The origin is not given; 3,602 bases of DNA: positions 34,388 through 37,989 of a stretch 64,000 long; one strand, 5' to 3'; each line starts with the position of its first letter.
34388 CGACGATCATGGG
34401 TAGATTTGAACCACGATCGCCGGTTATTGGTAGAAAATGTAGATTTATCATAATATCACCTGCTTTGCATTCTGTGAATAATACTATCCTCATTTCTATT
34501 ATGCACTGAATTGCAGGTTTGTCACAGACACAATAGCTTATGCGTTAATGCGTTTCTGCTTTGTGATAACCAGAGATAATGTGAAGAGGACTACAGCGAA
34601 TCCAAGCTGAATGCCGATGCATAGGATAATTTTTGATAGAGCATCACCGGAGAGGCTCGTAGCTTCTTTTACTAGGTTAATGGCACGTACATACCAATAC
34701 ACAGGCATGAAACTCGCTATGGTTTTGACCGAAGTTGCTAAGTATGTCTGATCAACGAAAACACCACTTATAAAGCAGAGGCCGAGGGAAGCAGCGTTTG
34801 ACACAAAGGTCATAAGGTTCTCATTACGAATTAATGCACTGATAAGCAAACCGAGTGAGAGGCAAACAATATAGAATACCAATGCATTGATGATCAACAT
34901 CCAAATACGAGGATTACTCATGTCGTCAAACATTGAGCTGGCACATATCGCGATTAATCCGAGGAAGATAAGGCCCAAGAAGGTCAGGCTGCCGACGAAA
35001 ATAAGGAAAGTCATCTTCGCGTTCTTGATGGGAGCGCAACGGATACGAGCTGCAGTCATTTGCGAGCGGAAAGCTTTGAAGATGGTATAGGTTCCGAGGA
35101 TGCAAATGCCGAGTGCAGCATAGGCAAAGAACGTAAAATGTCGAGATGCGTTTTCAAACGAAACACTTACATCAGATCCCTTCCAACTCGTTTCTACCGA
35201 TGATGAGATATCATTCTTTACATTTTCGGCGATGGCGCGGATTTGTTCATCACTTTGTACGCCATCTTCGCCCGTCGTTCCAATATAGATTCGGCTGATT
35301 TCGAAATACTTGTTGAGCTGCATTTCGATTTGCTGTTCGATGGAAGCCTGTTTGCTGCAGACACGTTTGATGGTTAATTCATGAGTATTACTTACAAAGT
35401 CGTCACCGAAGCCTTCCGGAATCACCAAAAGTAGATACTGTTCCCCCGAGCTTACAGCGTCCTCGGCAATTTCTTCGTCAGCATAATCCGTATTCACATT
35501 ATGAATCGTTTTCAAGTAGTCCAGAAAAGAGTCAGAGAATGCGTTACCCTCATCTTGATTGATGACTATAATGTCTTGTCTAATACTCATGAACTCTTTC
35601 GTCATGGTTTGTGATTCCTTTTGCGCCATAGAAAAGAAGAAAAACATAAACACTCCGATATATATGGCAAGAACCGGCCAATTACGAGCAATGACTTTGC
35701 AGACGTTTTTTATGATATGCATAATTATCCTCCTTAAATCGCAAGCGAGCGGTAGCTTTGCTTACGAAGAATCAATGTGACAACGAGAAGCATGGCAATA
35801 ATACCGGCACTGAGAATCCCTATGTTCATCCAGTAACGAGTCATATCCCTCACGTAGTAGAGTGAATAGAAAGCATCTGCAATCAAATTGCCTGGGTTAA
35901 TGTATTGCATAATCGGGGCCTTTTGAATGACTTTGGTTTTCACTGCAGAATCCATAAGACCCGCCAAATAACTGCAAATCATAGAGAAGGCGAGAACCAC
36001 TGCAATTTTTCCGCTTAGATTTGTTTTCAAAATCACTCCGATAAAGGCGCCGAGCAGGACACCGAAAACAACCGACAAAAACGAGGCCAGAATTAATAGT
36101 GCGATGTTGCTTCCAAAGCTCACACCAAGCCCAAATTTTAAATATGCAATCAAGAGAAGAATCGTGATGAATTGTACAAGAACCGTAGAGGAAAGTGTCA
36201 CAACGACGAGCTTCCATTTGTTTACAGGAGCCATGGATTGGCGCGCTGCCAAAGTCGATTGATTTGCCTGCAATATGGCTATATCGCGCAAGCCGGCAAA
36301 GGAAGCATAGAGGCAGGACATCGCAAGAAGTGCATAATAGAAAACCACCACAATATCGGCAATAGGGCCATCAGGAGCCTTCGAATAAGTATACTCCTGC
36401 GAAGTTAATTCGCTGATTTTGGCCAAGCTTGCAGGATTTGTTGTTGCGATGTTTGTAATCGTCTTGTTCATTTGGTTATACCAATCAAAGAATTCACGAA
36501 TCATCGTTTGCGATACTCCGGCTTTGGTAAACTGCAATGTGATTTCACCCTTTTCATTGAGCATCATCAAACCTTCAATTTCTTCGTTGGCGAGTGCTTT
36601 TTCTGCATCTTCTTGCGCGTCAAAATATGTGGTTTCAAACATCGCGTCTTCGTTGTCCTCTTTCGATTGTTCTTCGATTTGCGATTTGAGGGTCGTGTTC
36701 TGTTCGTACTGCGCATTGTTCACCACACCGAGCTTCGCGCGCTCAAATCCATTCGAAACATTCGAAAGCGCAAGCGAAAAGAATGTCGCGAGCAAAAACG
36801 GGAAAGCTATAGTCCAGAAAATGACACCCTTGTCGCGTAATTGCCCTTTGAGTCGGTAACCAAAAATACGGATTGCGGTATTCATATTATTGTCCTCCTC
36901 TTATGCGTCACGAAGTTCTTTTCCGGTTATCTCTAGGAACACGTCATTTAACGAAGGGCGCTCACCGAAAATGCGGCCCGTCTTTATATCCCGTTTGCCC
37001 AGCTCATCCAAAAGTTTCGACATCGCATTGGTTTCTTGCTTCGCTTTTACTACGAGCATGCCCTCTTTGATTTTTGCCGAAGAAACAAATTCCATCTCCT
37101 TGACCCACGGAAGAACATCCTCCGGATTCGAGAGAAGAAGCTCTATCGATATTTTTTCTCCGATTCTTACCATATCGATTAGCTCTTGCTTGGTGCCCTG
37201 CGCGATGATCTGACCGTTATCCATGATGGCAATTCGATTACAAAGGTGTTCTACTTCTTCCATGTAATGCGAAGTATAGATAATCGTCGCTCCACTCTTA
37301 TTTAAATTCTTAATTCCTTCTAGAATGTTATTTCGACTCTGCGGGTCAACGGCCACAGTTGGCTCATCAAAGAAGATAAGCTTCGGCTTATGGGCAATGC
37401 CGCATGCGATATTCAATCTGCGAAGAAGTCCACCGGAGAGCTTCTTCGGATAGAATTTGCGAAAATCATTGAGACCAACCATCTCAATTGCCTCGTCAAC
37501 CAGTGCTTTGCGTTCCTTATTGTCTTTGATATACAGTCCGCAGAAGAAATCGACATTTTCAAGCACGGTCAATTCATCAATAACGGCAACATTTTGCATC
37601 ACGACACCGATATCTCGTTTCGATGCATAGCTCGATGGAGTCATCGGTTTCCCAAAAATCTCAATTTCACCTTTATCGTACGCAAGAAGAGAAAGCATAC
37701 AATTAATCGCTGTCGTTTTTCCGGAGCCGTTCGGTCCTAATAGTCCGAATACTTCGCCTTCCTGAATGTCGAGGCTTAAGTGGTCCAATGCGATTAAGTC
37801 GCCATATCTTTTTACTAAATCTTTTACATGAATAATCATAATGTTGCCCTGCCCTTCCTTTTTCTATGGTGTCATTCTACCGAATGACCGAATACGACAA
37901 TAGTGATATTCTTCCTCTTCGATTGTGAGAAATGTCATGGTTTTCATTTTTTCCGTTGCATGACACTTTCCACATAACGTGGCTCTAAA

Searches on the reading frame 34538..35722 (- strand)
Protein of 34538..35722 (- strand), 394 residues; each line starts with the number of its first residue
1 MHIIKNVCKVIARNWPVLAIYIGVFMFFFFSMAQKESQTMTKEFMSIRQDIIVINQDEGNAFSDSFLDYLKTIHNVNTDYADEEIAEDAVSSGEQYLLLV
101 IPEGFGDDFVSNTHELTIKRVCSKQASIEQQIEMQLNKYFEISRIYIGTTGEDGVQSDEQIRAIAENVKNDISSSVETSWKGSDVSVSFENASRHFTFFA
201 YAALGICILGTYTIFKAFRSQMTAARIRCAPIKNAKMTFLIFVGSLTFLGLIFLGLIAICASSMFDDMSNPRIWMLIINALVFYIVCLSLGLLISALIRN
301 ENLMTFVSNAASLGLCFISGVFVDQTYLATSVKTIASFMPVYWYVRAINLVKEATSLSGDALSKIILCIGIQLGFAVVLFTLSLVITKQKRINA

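Call 25: search_protein_families(library=pfam, proteins=[window:34538-35722:-])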
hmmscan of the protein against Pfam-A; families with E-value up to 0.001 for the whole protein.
window:34538-35722:- (394 aa): 2 families
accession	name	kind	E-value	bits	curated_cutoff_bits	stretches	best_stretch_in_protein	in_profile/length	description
PF12698.13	ABC2_membrane_3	-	5.6e-27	95.2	31.6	1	20-384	8-346/347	ABC-2 family transporter protein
PF01061.29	ABC2_membrane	-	4.5e-09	36.6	26.9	1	196-348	52-206/211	ABC-2 type transporter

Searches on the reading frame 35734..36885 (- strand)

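Call 25: search_protein_families(library=pfam, proteins=[window:35734-36885:-])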
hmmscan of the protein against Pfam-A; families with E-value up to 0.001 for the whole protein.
window:35734-36885:- (383 aa): 1 family
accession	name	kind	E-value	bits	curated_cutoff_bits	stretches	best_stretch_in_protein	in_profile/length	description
PF12698.13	ABC2_membrane_3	-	1.3e-36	126.9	31.6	1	19-369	1-345/347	ABC-2 family transporter protein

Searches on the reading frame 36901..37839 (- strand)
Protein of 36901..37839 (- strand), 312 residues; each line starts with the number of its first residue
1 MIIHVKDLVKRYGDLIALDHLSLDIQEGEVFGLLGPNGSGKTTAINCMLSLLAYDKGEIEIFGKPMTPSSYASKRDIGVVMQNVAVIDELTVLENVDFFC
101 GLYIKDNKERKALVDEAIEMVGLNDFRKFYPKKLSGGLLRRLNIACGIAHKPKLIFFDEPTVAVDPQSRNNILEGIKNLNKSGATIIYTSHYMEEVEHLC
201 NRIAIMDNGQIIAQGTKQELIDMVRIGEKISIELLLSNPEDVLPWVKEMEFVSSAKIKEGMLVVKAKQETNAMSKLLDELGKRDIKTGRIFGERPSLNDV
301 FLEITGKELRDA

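Call 25: search_protein_families(library=pfam, proteins=[window:36901-37839:-])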
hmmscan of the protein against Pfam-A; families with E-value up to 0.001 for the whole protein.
window:36901-37839:- (312 aa): 5 families
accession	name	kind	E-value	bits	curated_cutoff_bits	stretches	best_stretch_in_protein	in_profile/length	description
PF00005.33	ABC_tran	-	3e-31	109.3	25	1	18-161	1-136/137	ABC transporter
PF13304.12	AAA_21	-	2.8e-10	41.2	27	1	127-191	231-298/304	AAA domain, putative AbiEii toxin, Type IV TA system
PF13732.12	DrrA1-3_C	-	9e-06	26.8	27.4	1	241-304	20-80/81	ATP-binding protein DrrA1-3-like, C-terminal domain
PF13476.12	AAA_23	-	5.4e-05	24.4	27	1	27-78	18-64/201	AAA domain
PF02463.25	SMC_N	-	0.0002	21.3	40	0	30-53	26-49/220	RecF/RecN/SMC N terminal domain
